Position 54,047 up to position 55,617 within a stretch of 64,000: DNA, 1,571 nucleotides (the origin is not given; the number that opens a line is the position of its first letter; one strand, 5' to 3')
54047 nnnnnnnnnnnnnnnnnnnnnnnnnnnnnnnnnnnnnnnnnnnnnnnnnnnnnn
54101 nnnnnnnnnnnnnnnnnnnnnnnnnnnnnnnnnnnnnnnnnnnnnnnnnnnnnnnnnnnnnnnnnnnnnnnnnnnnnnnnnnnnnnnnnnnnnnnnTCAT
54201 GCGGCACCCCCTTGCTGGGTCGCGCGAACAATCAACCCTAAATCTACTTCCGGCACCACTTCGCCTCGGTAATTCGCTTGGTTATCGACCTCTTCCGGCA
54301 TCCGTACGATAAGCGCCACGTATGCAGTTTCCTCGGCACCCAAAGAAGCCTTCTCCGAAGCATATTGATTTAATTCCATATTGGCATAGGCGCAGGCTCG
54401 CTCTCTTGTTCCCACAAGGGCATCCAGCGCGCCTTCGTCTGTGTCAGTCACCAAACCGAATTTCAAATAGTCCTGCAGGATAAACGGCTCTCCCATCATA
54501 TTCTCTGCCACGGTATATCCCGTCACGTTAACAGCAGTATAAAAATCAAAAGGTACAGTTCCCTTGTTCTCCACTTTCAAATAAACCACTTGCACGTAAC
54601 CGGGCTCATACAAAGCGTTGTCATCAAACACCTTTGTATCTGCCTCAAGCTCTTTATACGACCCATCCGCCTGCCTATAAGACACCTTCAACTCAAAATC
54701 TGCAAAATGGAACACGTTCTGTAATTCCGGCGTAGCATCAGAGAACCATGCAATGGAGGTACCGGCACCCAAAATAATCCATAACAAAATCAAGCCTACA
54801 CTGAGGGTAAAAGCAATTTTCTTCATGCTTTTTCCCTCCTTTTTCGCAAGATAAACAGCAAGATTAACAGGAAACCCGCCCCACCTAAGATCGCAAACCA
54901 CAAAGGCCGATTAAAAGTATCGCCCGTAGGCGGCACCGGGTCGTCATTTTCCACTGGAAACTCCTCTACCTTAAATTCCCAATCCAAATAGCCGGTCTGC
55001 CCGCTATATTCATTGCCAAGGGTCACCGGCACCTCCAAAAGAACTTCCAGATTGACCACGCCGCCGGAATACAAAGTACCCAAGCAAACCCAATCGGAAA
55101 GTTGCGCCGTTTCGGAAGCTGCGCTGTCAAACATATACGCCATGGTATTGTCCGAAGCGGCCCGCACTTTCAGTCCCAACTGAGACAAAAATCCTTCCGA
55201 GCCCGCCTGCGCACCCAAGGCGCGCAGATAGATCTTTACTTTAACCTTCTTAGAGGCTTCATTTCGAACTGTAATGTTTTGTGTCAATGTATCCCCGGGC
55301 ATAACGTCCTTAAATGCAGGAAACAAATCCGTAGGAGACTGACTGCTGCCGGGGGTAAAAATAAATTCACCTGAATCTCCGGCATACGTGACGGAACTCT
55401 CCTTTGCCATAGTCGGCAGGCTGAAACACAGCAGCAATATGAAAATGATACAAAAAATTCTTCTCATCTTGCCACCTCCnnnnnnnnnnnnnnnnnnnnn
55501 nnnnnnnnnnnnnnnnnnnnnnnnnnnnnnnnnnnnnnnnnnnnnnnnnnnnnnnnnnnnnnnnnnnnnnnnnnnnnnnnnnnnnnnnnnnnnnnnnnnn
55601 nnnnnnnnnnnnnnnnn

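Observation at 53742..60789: Expanded SipW/TasA-like secretion and fibre locus with two SipW paralogues and six secreted substrates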

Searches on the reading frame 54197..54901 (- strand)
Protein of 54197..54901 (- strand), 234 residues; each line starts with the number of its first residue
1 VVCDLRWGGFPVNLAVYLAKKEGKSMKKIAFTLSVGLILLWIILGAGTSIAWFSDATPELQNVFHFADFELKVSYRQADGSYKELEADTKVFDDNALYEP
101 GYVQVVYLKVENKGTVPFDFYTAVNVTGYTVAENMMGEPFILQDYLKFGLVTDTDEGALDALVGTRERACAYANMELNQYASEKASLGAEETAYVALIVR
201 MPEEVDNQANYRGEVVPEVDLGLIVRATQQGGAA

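Call 3: search_protein_families(library=pfam, proteins=[window:54197-54901:-], max_evalue=0.1)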
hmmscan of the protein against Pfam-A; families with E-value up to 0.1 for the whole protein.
window:54197-54901:- (234 aa): 0 families

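Call 4: search_protein_families(library=ncbifam, proteins=[window:54197-54901:-], max_evalue=0.1)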
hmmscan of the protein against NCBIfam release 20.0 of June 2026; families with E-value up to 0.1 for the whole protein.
window:54197-54901:- (234 aa): 0 families

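Call 26: search_solved_structures(query=window:54197-54826:-, max_evalue=10)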
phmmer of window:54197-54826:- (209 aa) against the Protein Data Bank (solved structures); distinct sequences matched with E-value up to 10: 0.

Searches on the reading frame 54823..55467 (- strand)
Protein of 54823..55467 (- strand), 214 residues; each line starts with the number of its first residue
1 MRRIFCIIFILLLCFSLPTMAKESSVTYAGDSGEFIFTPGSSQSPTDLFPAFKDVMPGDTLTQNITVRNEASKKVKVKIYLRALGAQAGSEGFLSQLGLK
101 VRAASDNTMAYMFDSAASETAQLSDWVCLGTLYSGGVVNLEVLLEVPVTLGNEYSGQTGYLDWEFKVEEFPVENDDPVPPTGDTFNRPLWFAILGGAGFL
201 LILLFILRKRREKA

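Call 3: search_protein_families(library=pfam, proteins=[window:54823-55467:-], max_evalue=0.1)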
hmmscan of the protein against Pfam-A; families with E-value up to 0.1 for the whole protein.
window:54823-55467:- (214 aa): 2 families
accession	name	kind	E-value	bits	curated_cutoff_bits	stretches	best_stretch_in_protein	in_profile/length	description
PF00746.26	Gram_pos_anchor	-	0.076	13.4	20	0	189-213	18-42/43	LPXTG cell wall anchor motif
PF22073.2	Cep192_D4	-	0.086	13.5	35.5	0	51-86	12-47/112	Cep192 domain 4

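Call 4: search_protein_families(library=ncbifam, proteins=[window:54823-55467:-], max_evalue=0.1)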
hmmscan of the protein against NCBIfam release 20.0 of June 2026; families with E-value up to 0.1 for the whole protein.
window:54823-55467:- (214 aa): 3 families
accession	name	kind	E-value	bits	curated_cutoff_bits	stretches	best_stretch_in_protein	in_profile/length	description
NF053819.1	EF0750_LPXTG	subfamily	0.00024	21.6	47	0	3-45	6-48/105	EF2685/EF0750 family sortase-dependent surface protein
NF012200.0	choice_anch_D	domain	0.0055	17.2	45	1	39-117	15-91/108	choice-of-anchor D domain-containing protein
TIGR01167.1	LPXTG_anchor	domain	0.0064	17.1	15.9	1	189-213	11-34/34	LPXTG cell wall anchor domain-containing protein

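Call 28: find_homologous_proteins(query=window:54823-55467:-, max_evalue=0.001)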
Query window:54823-55467:- (214 aa): 3545 proteins with E <= 0.001 among 3963 candidates; the best 120 are listed.
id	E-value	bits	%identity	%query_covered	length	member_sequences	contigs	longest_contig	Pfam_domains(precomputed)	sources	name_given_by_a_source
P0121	3.5e-133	460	96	100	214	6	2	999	-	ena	-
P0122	6.1e-123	426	88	100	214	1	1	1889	-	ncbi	-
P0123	5.9e-121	420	86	100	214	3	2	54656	-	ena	-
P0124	2.4e-120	418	86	100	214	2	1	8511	-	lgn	-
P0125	8.1e-119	413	87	100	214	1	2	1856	-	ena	-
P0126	3.2e-111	388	80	100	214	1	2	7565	-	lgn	-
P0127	6.1e-111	387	80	100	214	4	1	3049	-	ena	-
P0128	4.5e-109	381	80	100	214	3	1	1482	-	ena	-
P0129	1.2e-88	314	69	91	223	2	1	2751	-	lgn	-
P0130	1.4e-88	314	68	99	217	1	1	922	-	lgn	-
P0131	1.0e-82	295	60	98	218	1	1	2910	-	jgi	jgi:hypothetical protein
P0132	1.3e-82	295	63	98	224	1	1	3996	-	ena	-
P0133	1.3e-82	295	65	93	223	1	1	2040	-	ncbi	-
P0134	1.7e-82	294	63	98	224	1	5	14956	-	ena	-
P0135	1.7e-82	294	66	91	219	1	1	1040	-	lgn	-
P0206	5.8e-79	283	63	99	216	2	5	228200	-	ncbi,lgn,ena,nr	ncbi:MAG: LPXTG cell wall anchor domain-containing protein [Tyzzerella sp.]|nr:LPXTG cell wall ancho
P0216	8.2e-79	282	60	100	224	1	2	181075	-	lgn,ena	-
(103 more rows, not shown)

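Call 29: find_encoding_contigs(protein=P0206, flank=10000, max_places=2)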
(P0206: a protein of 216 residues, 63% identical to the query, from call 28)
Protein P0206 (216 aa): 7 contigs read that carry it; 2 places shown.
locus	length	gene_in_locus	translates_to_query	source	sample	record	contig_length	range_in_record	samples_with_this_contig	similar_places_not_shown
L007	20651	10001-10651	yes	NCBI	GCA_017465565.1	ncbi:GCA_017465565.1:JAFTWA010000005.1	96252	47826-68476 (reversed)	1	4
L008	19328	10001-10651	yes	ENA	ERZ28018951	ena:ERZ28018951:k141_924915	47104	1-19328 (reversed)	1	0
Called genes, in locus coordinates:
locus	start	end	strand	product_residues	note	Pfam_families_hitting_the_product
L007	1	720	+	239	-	PF09359:VTC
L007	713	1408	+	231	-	PF16316:DUF4956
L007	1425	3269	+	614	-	PF14262:Cthe_2159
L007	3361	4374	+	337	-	PF00248:Aldo_ket_red, PF13183:Fer4_8, PF13187:Fer4_9, PF13534:Fer4_17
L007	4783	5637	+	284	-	PF02899:Phage_int_SAM_1, PF00589:Phage_integrase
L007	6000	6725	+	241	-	-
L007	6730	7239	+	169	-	-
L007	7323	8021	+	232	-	-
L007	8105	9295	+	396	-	PF12389:Peptidase_M73 (weak)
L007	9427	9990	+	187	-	-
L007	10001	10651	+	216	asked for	-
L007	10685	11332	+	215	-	-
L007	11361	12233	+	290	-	-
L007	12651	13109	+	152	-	-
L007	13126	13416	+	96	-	-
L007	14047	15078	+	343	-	PF05343:Peptidase_M42, PF01546:Peptidase_M20 (weak)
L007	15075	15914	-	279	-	PF12850:Metallophos_2 (faint)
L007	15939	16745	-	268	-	PF14751:DUF4474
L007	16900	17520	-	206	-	PF02525:Flavodoxin_2 (weak), PF03358:FMN_red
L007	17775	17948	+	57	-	PF07927:HicA_toxin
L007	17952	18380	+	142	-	PF15919:HicB_lk_antitox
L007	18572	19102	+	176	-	PF07155:ECF-ribofla_trS (weak), PF12822:ECF_trnsprt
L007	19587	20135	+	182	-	-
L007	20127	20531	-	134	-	PF12953:DUF3842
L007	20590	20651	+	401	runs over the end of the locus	PF00817:IMS, PF11799:IMS_C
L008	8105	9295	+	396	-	PF12389:Peptidase_M73 (weak)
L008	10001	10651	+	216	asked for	-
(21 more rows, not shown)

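Call 30: find_encoding_contigs(protein=P0123, flank=10000, max_places=2)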
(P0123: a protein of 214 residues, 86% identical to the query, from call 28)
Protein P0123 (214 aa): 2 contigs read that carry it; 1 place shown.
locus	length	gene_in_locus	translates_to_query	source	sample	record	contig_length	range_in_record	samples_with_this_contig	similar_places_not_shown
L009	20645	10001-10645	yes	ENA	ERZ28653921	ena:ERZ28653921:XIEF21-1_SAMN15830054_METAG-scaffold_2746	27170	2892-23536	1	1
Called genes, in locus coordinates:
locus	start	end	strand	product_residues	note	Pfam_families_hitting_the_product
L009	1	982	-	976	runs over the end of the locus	PF00702:Hydrolase, PF13419:HAD_2, PF03636:Glyco_hydro_65N, PF03632:Glyco_hydro_65m, PF03633:Glyco_hydro_65C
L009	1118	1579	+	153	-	PF02899:Phage_int_SAM_1 (weak)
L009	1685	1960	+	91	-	PF00589:Phage_integrase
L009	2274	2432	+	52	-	-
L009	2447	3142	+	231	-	-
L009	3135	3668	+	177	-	PF10502:Peptidase_S26 (weak)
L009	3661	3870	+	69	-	-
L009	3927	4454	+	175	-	-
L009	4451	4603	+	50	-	-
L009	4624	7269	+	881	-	PF12389:Peptidase_M73 (weak), PF20585:Pectate_lyase_5 (weak)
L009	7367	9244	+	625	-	PF12389:Peptidase_M73 (weak)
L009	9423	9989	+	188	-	-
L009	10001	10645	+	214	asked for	-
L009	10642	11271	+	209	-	-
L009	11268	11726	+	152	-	-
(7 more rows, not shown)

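Call 31: find_encoding_contigs(protein=P0216, flank=10000, max_places=2)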
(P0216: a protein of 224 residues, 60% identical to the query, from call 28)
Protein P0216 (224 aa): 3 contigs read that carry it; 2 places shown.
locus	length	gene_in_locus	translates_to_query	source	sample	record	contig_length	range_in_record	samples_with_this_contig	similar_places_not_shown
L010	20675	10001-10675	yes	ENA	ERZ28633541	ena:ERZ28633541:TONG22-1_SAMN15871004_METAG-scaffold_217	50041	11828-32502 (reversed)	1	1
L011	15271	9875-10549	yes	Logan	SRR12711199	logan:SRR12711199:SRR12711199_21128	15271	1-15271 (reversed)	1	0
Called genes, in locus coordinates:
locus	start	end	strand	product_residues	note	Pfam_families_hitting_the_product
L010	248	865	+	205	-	-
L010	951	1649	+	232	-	-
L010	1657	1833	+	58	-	-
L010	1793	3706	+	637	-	PF22842:Pel9A-like_beta_helix (faint), PF13229:Beta_helix (weak), PF01696:Adeno_E1B_55K (faint), PF13229:Beta_helix (weak)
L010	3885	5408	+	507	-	PF12389:Peptidase_M73 (weak)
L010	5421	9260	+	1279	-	PF12389:Peptidase_M73 (weak), PF03629:SASA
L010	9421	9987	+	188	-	-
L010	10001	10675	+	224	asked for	-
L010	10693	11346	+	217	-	-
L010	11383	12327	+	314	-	-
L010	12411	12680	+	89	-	-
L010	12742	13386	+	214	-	-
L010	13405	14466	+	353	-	-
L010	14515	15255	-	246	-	PF04203:Sortase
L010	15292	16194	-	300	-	-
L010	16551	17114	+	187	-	PF14287:DUF4368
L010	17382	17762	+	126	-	PF08000:bPH_1, PF14470:bPH_3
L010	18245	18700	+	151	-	PF00665:rve, PF13683:rve_3, PF13333:rve_2 (faint)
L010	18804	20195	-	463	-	PF01637:ATPase_2, PF13191:AAA_16 (faint), PF13173:AAA_14, PF03008:DUF234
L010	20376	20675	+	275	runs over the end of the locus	-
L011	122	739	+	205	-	-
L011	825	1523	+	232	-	-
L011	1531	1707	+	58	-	-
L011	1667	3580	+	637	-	PF22842:Pel9A-like_beta_helix (faint), PF13229:Beta_helix (weak), PF01696:Adeno_E1B_55K (faint), PF13229:Beta_helix (weak)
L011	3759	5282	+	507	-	PF12389:Peptidase_M73 (weak)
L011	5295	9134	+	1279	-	PF12389:Peptidase_M73 (weak), PF03629:SASA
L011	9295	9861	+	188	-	-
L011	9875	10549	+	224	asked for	-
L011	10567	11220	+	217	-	-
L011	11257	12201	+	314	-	-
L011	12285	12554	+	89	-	-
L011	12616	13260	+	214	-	-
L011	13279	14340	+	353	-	-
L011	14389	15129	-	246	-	PF04203:Sortase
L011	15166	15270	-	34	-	?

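Call 46: predict_structure(alignment_id=A2)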
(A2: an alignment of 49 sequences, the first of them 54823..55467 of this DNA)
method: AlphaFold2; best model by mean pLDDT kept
length: 214 residues; sequences in the alignment: 49
mean_pLDDT: 73.5   pTM: 0.61
mean pLDDT of the five models: 73.5, 73.4, 69.4, 69.4, 67.0
residues with pLDDT >= 90: 15; 70-90: 129; 50-70: 57; < 50: 13
segments of 3 or more residues with pLDDT < 50: 15-22
pLDDT, mean of each block of 10 residues (from residue 1): 68 44 55 52 62 77 79 79 74 81 82 71 79 85 82 68 80 83 63 92 89 68
secondary structure, 60 per line:
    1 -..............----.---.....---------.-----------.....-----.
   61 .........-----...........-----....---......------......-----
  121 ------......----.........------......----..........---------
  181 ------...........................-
elements in order: H2-15 E24-28 H50-54 E60-69 E75-85 H91-94 E98-103 E113-115 E127-132 E137-145 H152-157 E162-171 H187-213

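Call 51: fold_search(model_id=the predicted structure, library=pdb)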
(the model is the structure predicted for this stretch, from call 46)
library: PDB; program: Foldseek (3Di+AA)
matches with E <= 10: 1174; with E <= 0.001: 1
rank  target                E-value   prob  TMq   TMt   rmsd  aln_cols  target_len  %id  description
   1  7f5b_E                8.2e-04  0.93  0.26  0.27  15.7       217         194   17  LBD-TMD focused reconstruction of DNQX-bound GluK2-1xNeto2 complex (released 2021-09-29)
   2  3wni                  2.4e-03  0.63  0.22  0.17  12.2       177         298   10  1.50 A resolution crystal structure of dioxygen bound copper-containing nitrite reductase from Geobacillus thermodenitri (released 2014-12-10)
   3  5of1_B                2.9e-03  0.96  0.28  0.31   7.7       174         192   14  The structural versatility of TasA in B. subtilis biofilm formation (released 2018-03-21)
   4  3wia_I                3.1e-03  0.44  0.20  0.17  12.9       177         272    9  Crystal structure of the N-terminal 1-37 residues deleted mutant of Geobacillus copper nitrite reductase (released 2014-07-23)
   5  9kws                  3.6e-03  0.41  0.20  0.15  13.0       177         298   10  D98N mutant of a copper-containing nitrite reductase from Geobacillus thermodenitrificans (released 2025-06-11)
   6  3wi9                  3.6e-03  0.41  0.20  0.15  12.9       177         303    9  Crystal structure of copper nitrite reductase from Geobacillus kaustophilus (released 2014-07-23)
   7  9kwv                  4.1e-03  0.38  0.20  0.15  13.0       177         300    9  Structure of a D98N/C135A/G136A mutant copper-containing nitrite reductase in complex with nitrite (released 2025-06-11)
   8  4zk8                  4.6e-03  0.38  0.19  0.15  12.7       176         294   10  Copper-containing nitrite reductase from thermophilic bacterium Geobacillus thermodenitrificans (Re-refined) (released 2015-05-20)
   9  3x1e                  5.5e-03  0.35  0.20  0.16  13.0       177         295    9  Structure of copper-containing nitrite reductase from Geobacillus thermodenitrificans without chloride (released 2015-11-18)
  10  6hbe_A                5.9e-03  0.38  0.21  0.13  17.2       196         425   11  Cu-containing nitrite reductase (NirK) from Thermus scotoductus SA-01 (released 2019-01-23)
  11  3x1f                  5.9e-03  0.35  0.20  0.16  13.0       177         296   10  H294M mutant of copper-containing nitrite reductase from Geobacillus thermodenitrificans (released 2015-11-18)
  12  3x1n                  5.9e-03  0.33  0.19  0.15  12.8       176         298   11  Nitrite-bound thermostable copper nitrite reductase at 320 K (released 2015-01-21)
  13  7ueg_A                7.0e-03  0.89  0.30  0.34   8.0       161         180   13  Cryo-EM of bundling pili from Pyrobaculum calidifontis (released 2022-06-29)
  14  9kvm                  7.0e-03  0.47  0.22  0.17  12.3       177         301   10  Neutron and X-ray joint refined structure of a copper-containing nitrite reductase (C135A mutant) in complex with format (released 2025-06-11)
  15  9kwu                  7.5e-03  0.30  0.20  0.15  13.0       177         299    9  D98N/C135A mutant of a copper-containing nitrite reductase in complex with nitrite (released 2025-06-11)
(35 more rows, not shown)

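Call 70: search_protein_families(library=ncbifam, proteins=[L007:7323-8021:+, L010:951-1649:+, L007:10685-11332:+, L010:10693-11346:+, L007:11361-12233:+, L010:11383-12327:+], max_evalue=0.05)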
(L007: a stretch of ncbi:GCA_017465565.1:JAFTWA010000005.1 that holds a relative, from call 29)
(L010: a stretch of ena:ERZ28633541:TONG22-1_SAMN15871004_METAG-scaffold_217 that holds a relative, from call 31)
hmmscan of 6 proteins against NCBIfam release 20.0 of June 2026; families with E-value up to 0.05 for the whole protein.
L007:7323-8021:+ (232 aa): 4 families
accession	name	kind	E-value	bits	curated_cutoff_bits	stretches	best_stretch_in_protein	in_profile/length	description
TIGR04088.1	cognate_SipW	domain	9.6e-06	25.6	19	1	17-42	6-32/34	SipW-dependent-type signal peptide-containing protein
TIGR04090.1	exp_by_SipW_IV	subfamily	1e-05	25.4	60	1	7-166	2-144/241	BsaA family SipW-dependent biofilm matrix protein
NF046066.1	BioflmMtrxTasA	equivalog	0.0096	15.4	450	0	18-93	18-78/264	biofilm matrix protein TasA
TIGR04087.1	YqxM_for_SipW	equivalog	0.045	13.4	80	0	5-69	19-81/186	amyloid fiber anchoring/assembly protein TapA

L010:951-1649:+ (232 aa): 4 families
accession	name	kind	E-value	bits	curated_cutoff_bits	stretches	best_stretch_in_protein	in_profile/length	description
TIGR04088.1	cognate_SipW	domain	8.4e-08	32.2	19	1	11-41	1-31/34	SipW-dependent-type signal peptide-containing protein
TIGR04090.1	exp_by_SipW_IV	subfamily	4.7e-05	23.2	60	1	6-115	1-88/241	BsaA family SipW-dependent biofilm matrix protein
NF033483.0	PknB_PASTA_kin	equivalog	0.032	13.3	450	1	4-104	330-429/563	Stk1 family PASTA domain-containing Ser/Thr kinase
NF047378.1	photo_II_Psb35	equivalog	0.048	13.2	40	0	8-31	3-26/46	photosystem II assembly protein Psb35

L007:10685-11332:+ (215 aa): 1 family
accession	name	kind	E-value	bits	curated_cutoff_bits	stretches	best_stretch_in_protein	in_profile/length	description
TIGR04088.1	cognate_SipW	domain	0.0053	16.9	19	1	18-46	2-29/34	SipW-dependent-type signal peptide-containing protein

L010:10693-11346:+ (217 aa): 0 families

L007:11361-12233:+ (290 aa): 0 families

L010:11383-12327:+ (314 aa): 2 families
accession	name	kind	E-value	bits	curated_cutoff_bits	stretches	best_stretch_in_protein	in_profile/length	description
NF053802.1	FPM13_fam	exception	0.016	15.3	210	0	171-211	30-70/113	FPM13 family metalloprotein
NF011762.0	PRK15216.1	equivalog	0.017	14.4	452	0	151-223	6-74/340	putative fimbrial biosynthesis regulatory protein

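Call 71: search_protein_families(library=pfam, proteins=[L007:7323-8021:+, L010:951-1649:+, L007:10685-11332:+, L010:10693-11346:+, L007:11361-12233:+, L010:11383-12327:+, L010:14515-15255:-], max_evalue=0.05)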
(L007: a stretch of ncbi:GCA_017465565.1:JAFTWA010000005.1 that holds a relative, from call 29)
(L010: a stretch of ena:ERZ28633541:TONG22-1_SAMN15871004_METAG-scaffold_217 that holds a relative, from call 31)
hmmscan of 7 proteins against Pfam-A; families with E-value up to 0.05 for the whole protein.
L007:7323-8021:+ (232 aa): 1 family
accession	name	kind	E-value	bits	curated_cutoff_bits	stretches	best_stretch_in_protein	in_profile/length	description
PF12389.13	Peptidase_M73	-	0.0005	20.4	22.5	1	9-58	11-57/196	Camelysin metallo-endopeptidase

L010:951-1649:+ (232 aa): 1 family
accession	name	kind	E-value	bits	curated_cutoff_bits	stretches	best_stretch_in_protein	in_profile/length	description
PF12389.13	Peptidase_M73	-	0.00019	21.8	22.5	1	6-93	4-76/196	Camelysin metallo-endopeptidase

L007:10685-11332:+ (215 aa): 0 families

L010:10693-11346:+ (217 aa): 0 families

L007:11361-12233:+ (290 aa): 0 families

L010:11383-12327:+ (314 aa): 1 family
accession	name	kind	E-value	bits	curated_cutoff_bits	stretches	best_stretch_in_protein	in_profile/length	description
PF24457.1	DUF7572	-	0.017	15.9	27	0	51-97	42-89/94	Family of unknown function (DUF7572)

L010:14515-15255:- (246 aa): 1 family
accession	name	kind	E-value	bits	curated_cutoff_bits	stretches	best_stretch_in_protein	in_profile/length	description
PF04203.18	Sortase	-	2.2e-12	47.3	26.6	1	85-243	1-124/125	Sortase domain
